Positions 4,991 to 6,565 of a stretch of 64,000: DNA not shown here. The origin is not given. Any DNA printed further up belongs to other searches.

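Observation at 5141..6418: ECF sigma factor fused to a PheS-like class II aminoacyl-tRNA-synthetase core domain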

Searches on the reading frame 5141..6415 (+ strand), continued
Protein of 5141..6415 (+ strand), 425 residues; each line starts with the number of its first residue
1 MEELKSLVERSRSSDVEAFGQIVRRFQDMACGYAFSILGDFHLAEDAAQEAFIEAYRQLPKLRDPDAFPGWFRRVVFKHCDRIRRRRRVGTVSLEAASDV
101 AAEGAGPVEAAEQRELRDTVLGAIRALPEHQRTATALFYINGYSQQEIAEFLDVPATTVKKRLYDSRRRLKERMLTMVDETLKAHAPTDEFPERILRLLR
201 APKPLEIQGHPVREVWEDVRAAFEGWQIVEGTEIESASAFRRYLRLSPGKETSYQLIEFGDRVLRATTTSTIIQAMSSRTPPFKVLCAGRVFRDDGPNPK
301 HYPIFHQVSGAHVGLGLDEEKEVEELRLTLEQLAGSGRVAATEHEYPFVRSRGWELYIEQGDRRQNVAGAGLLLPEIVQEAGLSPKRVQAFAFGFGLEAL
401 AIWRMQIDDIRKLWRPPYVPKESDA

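Call 50: fold_search(model_id=the predicted structure, library=pdb)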
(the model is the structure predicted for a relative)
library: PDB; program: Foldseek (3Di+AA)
matches with E <= 10: 1052; with E <= 0.001: 713
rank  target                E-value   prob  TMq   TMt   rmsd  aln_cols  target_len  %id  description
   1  9drv_A                1.1e-17  1.00  0.42  0.52  27.1       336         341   25  Crystal structure of M. tuberculosis PheRS-tRNA complex bound to inhibitor D-004 (released 2025-02-12)
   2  6p8t_C                1.6e-17  1.00  0.44  0.58  28.7       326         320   23  Acinetobacter baumannii tRNA synthetase in complex with compound 1 (released 2020-11-18)
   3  9drt_A                1.6e-17  1.00  0.43  0.53  27.0       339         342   24  Crystal structure of the complex of M. tuberculosis PheRS with cognate precursor tRNA and fragment DDD00805735 (released 2025-06-04)
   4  6p8t_H                2.1e-17  1.00  0.44  0.57  29.0       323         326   22  Acinetobacter baumannii tRNA synthetase in complex with compound 1 (released 2020-11-18)
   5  7ka0_A                5.2e-17  1.00  0.43  0.54  29.1       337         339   24  Crystal structure of the complex of M. tuberculosis PheRS with cognate precursor tRNA and phenylalanine (released 2021-05-12)
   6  6p8t_G                5.5e-17  1.00  0.45  0.64  24.1       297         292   24  Acinetobacter baumannii tRNA synthetase in complex with compound 1 (released 2020-11-18)
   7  9dsx_D                6.0e-17  1.00  0.44  0.54  26.8       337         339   24  Crystal structure of the complex of M. tuberculosis PheRS with cognate precursor tRNA and fragment DDD00107555 (released 2025-06-04)
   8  6oz5_C                7.4e-17  1.00  0.45  0.59  31.2       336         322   22  Escherichia coli tRNA synthetase in complex with compound 3 (released 2020-11-18)
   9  9dtf_A                8.5e-17  1.00  0.43  0.54  26.6       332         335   25  Crystal structure of the complex of M. tuberculosis PheRS with cognate precursor tRNA and fragment DDD01008876 (released 2025-06-04)
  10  9a5b_A                9.4e-17  1.00  0.45  0.55  29.9       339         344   20  Integrative model of SYFA-SYFB by crosslinking MS and deep learning (released 2024-09-18)
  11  9dsx_A                9.4e-17  1.00  0.42  0.54  25.8       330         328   25  Crystal structure of the complex of M. tuberculosis PheRS with cognate precursor tRNA and fragment DDD00107555 (released 2025-06-04)
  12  9drv_D                1.1e-16  1.00  0.43  0.52  26.7       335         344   24  Crystal structure of M. tuberculosis PheRS-tRNA complex bound to inhibitor D-004 (released 2025-02-12)
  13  9drs_A                1.3e-16  1.00  0.44  0.56  26.5       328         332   24  Crystal structure of M. tuberculosis PheRS-tRNA complex bound to inhibitor D-116 (released 2025-02-12)
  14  9dtf_D                1.3e-16  1.00  0.44  0.54  26.7       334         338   24  Crystal structure of the complex of M. tuberculosis PheRS with cognate precursor tRNA and fragment DDD01008876 (released 2025-06-04)
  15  7k98_A                2.0e-16  1.00  0.45  0.55  26.4       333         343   24  Preaminoacylation complex of M. tuberculosis PheRS with cognate precursor tRNA and 5'-O-(N-phenylalanyl)sulfamoyl-aden (released 2021-05-12)
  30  6p8t_D                1.0e-14  1.00  0.44  0.79   2.0       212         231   27  Acinetobacter baumannii tRNA synthetase in complex with compound 1 (released 2020-11-18)
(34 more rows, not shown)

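Call 53: search_protein_families(library=pfam, proteins=[P0185, P0153, P0144, P0150, P0189, P0239, P0164, P0163, P0193, P0253], max_evalue=0.001)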
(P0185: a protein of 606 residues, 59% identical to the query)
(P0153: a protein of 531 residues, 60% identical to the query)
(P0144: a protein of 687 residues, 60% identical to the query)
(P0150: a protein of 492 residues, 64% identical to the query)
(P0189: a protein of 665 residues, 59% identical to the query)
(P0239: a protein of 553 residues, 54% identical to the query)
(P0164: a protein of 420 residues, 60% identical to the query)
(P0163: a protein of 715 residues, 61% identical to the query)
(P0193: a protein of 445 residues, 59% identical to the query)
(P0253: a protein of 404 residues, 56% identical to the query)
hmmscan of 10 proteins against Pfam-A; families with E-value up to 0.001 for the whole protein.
P0185 (606 aa): 10 families
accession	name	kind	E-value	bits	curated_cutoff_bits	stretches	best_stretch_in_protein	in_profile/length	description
PF00023.36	Ank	-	1.6e-43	144.7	21.1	4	457-488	2-33/33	Ankyrin repeat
PF12796.13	Ank_2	-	1.8e-40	137.8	27.3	4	199-293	1-90/90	Ankyrin repeats (3 copies)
PF13857.12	Ank_5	-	3.1e-34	117.1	27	3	451-497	10-56/56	Ankyrin repeats (many copies)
PF13637.12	Ank_4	-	3.6e-34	116.5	22.7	4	233-283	1-50/50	Ankyrin repeats (many copies)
PF13606.12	Ank_3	-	1.3e-25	86.7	22.3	2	359-387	2-30/30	Ankyrin repeat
PF04542.20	Sigma70_r2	-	7.2e-12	45.4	24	1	22-88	1-70/71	Sigma-70 region 2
PF08281.18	Sigma70_r4_2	-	8.7e-12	44.9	25.7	1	119-170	3-54/54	Sigma-70, region 4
PF24521.3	Ank_KRIT1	-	3.2e-10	40.3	80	0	202-308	25-130/149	KRIT1 ankyrin-repeats domain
PF04545.22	Sigma70_r4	-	3.9e-08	33.1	24.1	1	123-172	1-50/50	Sigma-70, region 4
PF07638.17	Sigma70_ECF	-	4.1e-06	27.3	21.1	1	1-174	1-183/185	ECF sigma factor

P0153 (531 aa): 4 families
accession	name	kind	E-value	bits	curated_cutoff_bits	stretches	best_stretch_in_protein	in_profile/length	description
PF08281.18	Sigma70_r4_2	-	1.4e-11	44.3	25.7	1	118-170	2-54/54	Sigma-70, region 4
PF04542.20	Sigma70_r2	-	8.3e-09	35.6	24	1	23-87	2-68/71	Sigma-70 region 2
PF04545.22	Sigma70_r4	-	8.7e-06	25.6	24.1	1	123-172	1-50/50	Sigma-70, region 4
PF07638.17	Sigma70_ECF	-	0.00037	20.9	21.1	0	73-174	84-183/185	ECF sigma factor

P0144 (687 aa): 8 families
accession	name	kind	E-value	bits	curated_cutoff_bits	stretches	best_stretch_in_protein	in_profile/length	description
PF02577.19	BFN_dom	-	7.2e-36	122.9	27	2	214-324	1-109/112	Bifunctional nuclease domain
PF08281.18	Sigma70_r4_2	-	5.4e-12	45.6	25.7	1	118-170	2-54/54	Sigma-70, region 4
PF04542.20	Sigma70_r2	-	2.6e-10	40.4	24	1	22-85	1-67/71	Sigma-70 region 2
PF14559.12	TPR_19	-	4.4e-07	30.6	25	1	433-477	7-51/68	Tetratricopeptide repeat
PF04545.22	Sigma70_r4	-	2.1e-06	27.6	24.1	1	123-170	1-48/50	Sigma-70, region 4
PF07638.17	Sigma70_ECF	-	7.7e-06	26.4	21.1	1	72-174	83-183/185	ECF sigma factor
PF13432.12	TPR_16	-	0.00044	21.1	32.7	0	434-482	14-63/65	Tetratricopeptide repeat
PF14561.12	TPR_20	-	0.00052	20.7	25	0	434-473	5-44/90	Tetratricopeptide repeat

P0150 (492 aa): 4 families
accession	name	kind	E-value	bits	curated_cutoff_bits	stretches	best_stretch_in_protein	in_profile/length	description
PF08281.18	Sigma70_r4_2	-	4e-15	55.6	25.7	1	118-170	2-54/54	Sigma-70, region 4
PF04542.20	Sigma70_r2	-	8.9e-12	45.1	24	1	23-87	2-68/71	Sigma-70 region 2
PF04545.22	Sigma70_r4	-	2.7e-09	36.8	24.1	1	123-172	1-50/50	Sigma-70, region 4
PF07638.17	Sigma70_ECF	-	3.3e-05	24.3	21.1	1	111-172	121-181/185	ECF sigma factor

P0189 (665 aa): 7 families
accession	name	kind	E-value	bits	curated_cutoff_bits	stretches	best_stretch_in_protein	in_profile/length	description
PF08281.18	Sigma70_r4_2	-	3e-12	46.4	25.7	1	118-170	2-54/54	Sigma-70, region 4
PF04545.22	Sigma70_r4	-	4.8e-10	39.2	24.1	1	125-172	3-50/50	Sigma-70, region 4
PF04542.20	Sigma70_r2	-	1.2e-07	31.8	24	1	22-77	1-58/71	Sigma-70 region 2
PF13428.12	TPR_14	-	7.3e-07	29.7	23.5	0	201-237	6-42/44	Tetratricopeptide repeat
PF07638.17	Sigma70_ECF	-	1.2e-06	29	21.1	1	86-174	100-183/185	ECF sigma factor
PF14559.12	TPR_19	-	2e-05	25.2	25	0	208-240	3-35/68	Tetratricopeptide repeat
PF13176.12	TPR_7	-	0.0001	22.6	27.9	0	207-226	10-29/36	Tetratricopeptide repeat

P0239 (553 aa): 5 families
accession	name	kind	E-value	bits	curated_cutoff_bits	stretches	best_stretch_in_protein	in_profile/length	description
PF01706.21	FliG_C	-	3.5e-19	69.5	23.3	1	197-278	20-101/108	FliG C-terminal domain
PF08281.18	Sigma70_r4_2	-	5.4e-12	45.6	25.7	1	119-170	3-54/54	Sigma-70, region 4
PF04545.22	Sigma70_r4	-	1.8e-10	40.6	24.1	1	123-172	1-50/50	Sigma-70, region 4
PF04542.20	Sigma70_r2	-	2.9e-07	30.6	24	1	22-86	1-68/71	Sigma-70 region 2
PF07638.17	Sigma70_ECF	-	2.4e-06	28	21.1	1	108-174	118-183/185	ECF sigma factor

P0164 (420 aa): 5 families
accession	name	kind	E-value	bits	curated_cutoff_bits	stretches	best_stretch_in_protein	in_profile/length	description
PF08281.18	Sigma70_r4_2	-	1.2e-12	47.7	25.7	1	118-170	2-54/54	Sigma-70, region 4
PF04542.20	Sigma70_r2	-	1.2e-11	44.7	24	1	22-87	1-68/71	Sigma-70 region 2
PF00482.28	T2SSF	-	2.4e-09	37.6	25.2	1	208-277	11-81/125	Type II secretion system (T2SS), protein F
PF04545.22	Sigma70_r4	-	1.3e-08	34.6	24.1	1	126-172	4-50/50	Sigma-70, region 4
PF07638.17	Sigma70_ECF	-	7.8e-08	32.9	21.1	1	69-174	80-183/185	ECF sigma factor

P0163 (715 aa): 4 families
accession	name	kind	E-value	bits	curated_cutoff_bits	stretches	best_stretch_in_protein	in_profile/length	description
PF08281.18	Sigma70_r4_2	-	4.5e-13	49.1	25.7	1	118-170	2-54/54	Sigma-70, region 4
PF04542.20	Sigma70_r2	-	7.6e-11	42.1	24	1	23-84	2-65/71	Sigma-70 region 2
PF04545.22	Sigma70_r4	-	3.1e-08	33.4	24.1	1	123-172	1-50/50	Sigma-70, region 4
PF07638.17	Sigma70_ECF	-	7.9e-05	23.1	21.1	1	107-174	117-183/185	ECF sigma factor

P0193 (445 aa): 4 families
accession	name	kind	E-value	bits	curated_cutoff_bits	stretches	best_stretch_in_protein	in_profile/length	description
PF08281.18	Sigma70_r4_2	-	9.6e-12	44.8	25.7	1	119-169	4-54/54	Sigma-70, region 4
PF04542.20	Sigma70_r2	-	6.3e-11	42.4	24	1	23-87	2-68/71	Sigma-70 region 2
PF04545.22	Sigma70_r4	-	1.4e-08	34.5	24.1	1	122-171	1-50/50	Sigma-70, region 4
PF07638.17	Sigma70_ECF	-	1.6e-05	25.3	21.1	1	114-174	125-184/185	ECF sigma factor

P0253 (404 aa): 4 families
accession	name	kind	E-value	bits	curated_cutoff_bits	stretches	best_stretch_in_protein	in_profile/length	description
PF02154.20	FliM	-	9.5e-14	52.2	27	1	196-337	10-150/192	Flagellar motor switch protein FliM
PF08281.18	Sigma70_r4_2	-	1e-13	51.1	25.7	1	119-169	4-54/54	Sigma-70, region 4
PF04542.20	Sigma70_r2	-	1.4e-10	41.2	24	1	23-88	2-69/71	Sigma-70 region 2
PF04545.22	Sigma70_r4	-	1.2e-08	34.8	24.1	1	122-171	1-50/50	Sigma-70, region 4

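Call 54: search_protein_families(library=pfam, proteins=[P0130, P0136, P0151, P0177, P0195, P0231, P0213, P0156, P0176, P0268], max_evalue=0.001)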
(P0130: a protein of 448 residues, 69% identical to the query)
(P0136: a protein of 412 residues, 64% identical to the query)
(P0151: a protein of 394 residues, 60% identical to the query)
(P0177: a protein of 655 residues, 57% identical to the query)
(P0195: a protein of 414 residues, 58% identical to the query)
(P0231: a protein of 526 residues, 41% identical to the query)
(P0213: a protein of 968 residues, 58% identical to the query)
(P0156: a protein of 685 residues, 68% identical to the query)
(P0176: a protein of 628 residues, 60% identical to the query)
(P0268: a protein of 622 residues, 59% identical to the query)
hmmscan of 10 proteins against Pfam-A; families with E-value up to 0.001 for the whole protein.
P0130 (448 aa): 3 families
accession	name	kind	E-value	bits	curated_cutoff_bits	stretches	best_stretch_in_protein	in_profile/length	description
PF04542.20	Sigma70_r2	-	3.6e-13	49.6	24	1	22-87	1-69/71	Sigma-70 region 2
PF08281.18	Sigma70_r4_2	-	7.4e-11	42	25.7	1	118-170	2-54/54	Sigma-70, region 4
PF04545.22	Sigma70_r4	-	4e-07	29.9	24.1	1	123-172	1-50/50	Sigma-70, region 4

P0136 (412 aa): 5 families
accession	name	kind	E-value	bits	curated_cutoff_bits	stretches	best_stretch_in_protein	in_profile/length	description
PF08281.18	Sigma70_r4_2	-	5.8e-12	45.5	25.7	1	118-170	2-54/54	Sigma-70, region 4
PF04542.20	Sigma70_r2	-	3.2e-11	43.3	24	1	22-88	1-70/71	Sigma-70 region 2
PF07497.18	Rho_RNA_bind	-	5.8e-11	42.5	27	1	350-400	19-69/73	Rho termination factor, RNA-binding domain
PF04545.22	Sigma70_r4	-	1.4e-06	28.1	24.1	1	123-172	1-50/50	Sigma-70, region 4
PF07638.17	Sigma70_ECF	-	2.2e-05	24.9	21.1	1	3-172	3-181/185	ECF sigma factor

P0151 (394 aa): 7 families
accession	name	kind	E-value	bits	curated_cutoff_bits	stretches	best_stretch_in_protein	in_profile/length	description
PF13646.12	HEAT_2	-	1.2e-14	54.7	27.7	2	321-372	8-56/88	HEAT repeats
PF08281.18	Sigma70_r4_2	-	1.4e-14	53.9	25.7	1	117-170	1-54/54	Sigma-70, region 4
PF04542.20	Sigma70_r2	-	2.3e-10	40.6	24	1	22-88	1-69/71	Sigma-70 region 2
PF04545.22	Sigma70_r4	-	7.2e-10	38.7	24.1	1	125-172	3-50/50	Sigma-70, region 4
PF02985.28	HEAT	-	2.3e-09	37.1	23.5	0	316-341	3-28/31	HEAT repeat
PF13513.12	HEAT_EZ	-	2e-08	35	27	0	310-339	25-54/55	HEAT-like repeat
PF07638.17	Sigma70_ECF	-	2.9e-08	34.3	21.1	1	71-175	82-184/185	ECF sigma factor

P0177 (655 aa): 4 families
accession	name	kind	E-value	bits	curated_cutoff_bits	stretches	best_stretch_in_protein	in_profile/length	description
PF08281.18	Sigma70_r4_2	-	2e-13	50.2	25.7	1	132-184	2-54/54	Sigma-70, region 4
PF04542.20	Sigma70_r2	-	1.8e-11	44.1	24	1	36-101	1-68/71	Sigma-70 region 2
PF07638.17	Sigma70_ECF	-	1.1e-08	35.7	21.1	1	16-188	2-183/185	ECF sigma factor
PF04545.22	Sigma70_r4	-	3.8e-08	33.2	24.1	1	137-186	1-50/50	Sigma-70, region 4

P0195 (414 aa): 5 families
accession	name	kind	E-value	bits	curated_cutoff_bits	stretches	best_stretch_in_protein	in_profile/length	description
PF08281.18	Sigma70_r4_2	-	5.8e-14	51.9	25.7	1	117-170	1-54/54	Sigma-70, region 4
PF04545.22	Sigma70_r4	-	9.2e-11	41.5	24.1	1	123-172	1-50/50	Sigma-70, region 4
PF04542.20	Sigma70_r2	-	7.3e-08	32.5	24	1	23-87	2-68/71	Sigma-70 region 2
PF07638.17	Sigma70_ECF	-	1.1e-06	29.1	21.1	1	78-174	89-183/185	ECF sigma factor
PF00583.31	Acetyltransf_1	-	0.0004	21.1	20.7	1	250-321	21-91/116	Acetyltransferase (GNAT) family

P0231 (526 aa): 4 families
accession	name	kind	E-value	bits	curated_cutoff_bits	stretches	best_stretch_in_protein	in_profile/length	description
PF08281.18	Sigma70_r4_2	-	5.1e-13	48.9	25.7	1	123-175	2-54/54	Sigma-70, region 4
PF04542.20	Sigma70_r2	-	3.3e-09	36.8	24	1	27-87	1-63/71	Sigma-70 region 2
PF04545.22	Sigma70_r4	-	7.4e-08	32.2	24.1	1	128-177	1-50/50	Sigma-70, region 4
PF07638.17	Sigma70_ECF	-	0.00013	22.3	21.1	1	116-179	120-183/185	ECF sigma factor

P0213 (968 aa): 9 families
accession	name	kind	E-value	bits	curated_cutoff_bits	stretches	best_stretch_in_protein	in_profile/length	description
PF13360.13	PQQ_2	-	1.5e-42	146.3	27.6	3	622-837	14-232/233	Outer membrane protein assembly factor BamB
PF13570.13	Beta-prop_ACSF4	-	5.3e-34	118.5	133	3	244-418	32-213/329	Beta-alanine-activating enzyme, beta-propeller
PF01011.28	PQQ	-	1.6e-12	47.4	26.7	0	797-843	44-88/595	Glucose/ethanol/alcohol dehydrogenase, beta-propeller domain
PF04542.20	Sigma70_r2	-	1.1e-09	38.3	24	1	23-88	2-69/71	Sigma-70 region 2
PF08281.18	Sigma70_r4_2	-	1.6e-09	37.7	25.7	1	117-170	1-54/54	Sigma-70, region 4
PF04545.22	Sigma70_r4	-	9.2e-06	25.5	24.1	1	125-171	3-49/50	Sigma-70, region 4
PF07638.17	Sigma70_ECF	-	0.00019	21.8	21.1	0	107-173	116-182/185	ECF sigma factor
PF07719.23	TPR_2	-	0.00034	20.9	27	0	573-602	1-30/34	Tetratricopeptide repeat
PF13432.12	TPR_16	-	0.00071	20.4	32.7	1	545-597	4-54/65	Tetratricopeptide repeat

P0156 (685 aa): 8 families
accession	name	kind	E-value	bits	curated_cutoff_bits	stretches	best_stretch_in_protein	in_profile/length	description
PF00437.27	T2SSE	-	8.1e-113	377.3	24.9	1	303-683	6-370/370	Type II/IV secretion system protein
PF00482.28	T2SSF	-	7.6e-14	52.2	25.2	1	195-279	4-90/125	Type II secretion system (T2SS), protein F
PF08281.18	Sigma70_r4_2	-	6.1e-13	48.6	25.7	1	118-170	2-54/54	Sigma-70, region 4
PF04542.20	Sigma70_r2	-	5.4e-08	33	24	1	22-86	1-68/71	Sigma-70 region 2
PF04545.22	Sigma70_r4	-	3.3e-07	30.2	24.1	1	123-172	1-50/50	Sigma-70, region 4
PF25199.1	nSTAND_NTPase5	-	0.00048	20.4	34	1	422-478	21-79/145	Novel STAND NTPase 5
PF13191.12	AAA_16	-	0.00054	20.9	32.6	0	437-468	19-51/167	AAA ATPase domain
PF13555.12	AAA_29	-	0.00094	19.3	27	0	440-467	21-44/61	P-loop containing region of AAA domain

P0176 (628 aa): 4 families
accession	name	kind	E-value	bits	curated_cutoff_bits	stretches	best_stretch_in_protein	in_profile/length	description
PF04542.20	Sigma70_r2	-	1.1e-12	48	24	1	22-88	1-69/71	Sigma-70 region 2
PF08281.18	Sigma70_r4_2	-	3.6e-11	43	25.7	1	119-170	3-54/54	Sigma-70, region 4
PF04545.22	Sigma70_r4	-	1.8e-05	24.6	24.1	1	123-172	1-50/50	Sigma-70, region 4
PF14399.12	BtrH_N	-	0.00046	20.9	29.7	0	242-321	12-97/134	Butirosin biosynthesis protein H, N-terminal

P0268 (622 aa): 10 families
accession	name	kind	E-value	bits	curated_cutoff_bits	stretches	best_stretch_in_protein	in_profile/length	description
PF01135.25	PCMT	-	2e-39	136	20.3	1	204-397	3-189/210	Protein-L-isoaspartate(D-aspartate) O-methyltransferase (PCMT)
PF08281.18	Sigma70_r4_2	-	1.4e-13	50.7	25.7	1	123-175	2-54/54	Sigma-70, region 4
PF04542.20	Sigma70_r2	-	1.2e-11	44.7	24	1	28-95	1-70/71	Sigma-70 region 2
PF04545.22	Sigma70_r4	-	3.3e-09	36.6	24.1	1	128-177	1-50/50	Sigma-70, region 4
PF13649.12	Methyltransf_25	-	4e-06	27.9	27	1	284-357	1-73/97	Methyltransferase domain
PF07638.17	Sigma70_ECF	-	6.9e-06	26.5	21.1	1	123-179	127-183/185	ECF sigma factor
PF00398.26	RrnaAD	-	8.9e-05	22.1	24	1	269-326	19-73/263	Ribosomal RNA adenine dimethylase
PF01596.23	Methyltransf_3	-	0.00035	20.4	22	1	263-321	27-85/204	O-methyltransferase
PF08704.16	GCD14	-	0.00036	20.7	26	1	270-331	30-91/247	tRNA methyltransferase complex GCD14 subunit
PF13847.12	Methyltransf_31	-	0.00047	20.3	27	0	280-320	3-43/145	Methyltransferase domain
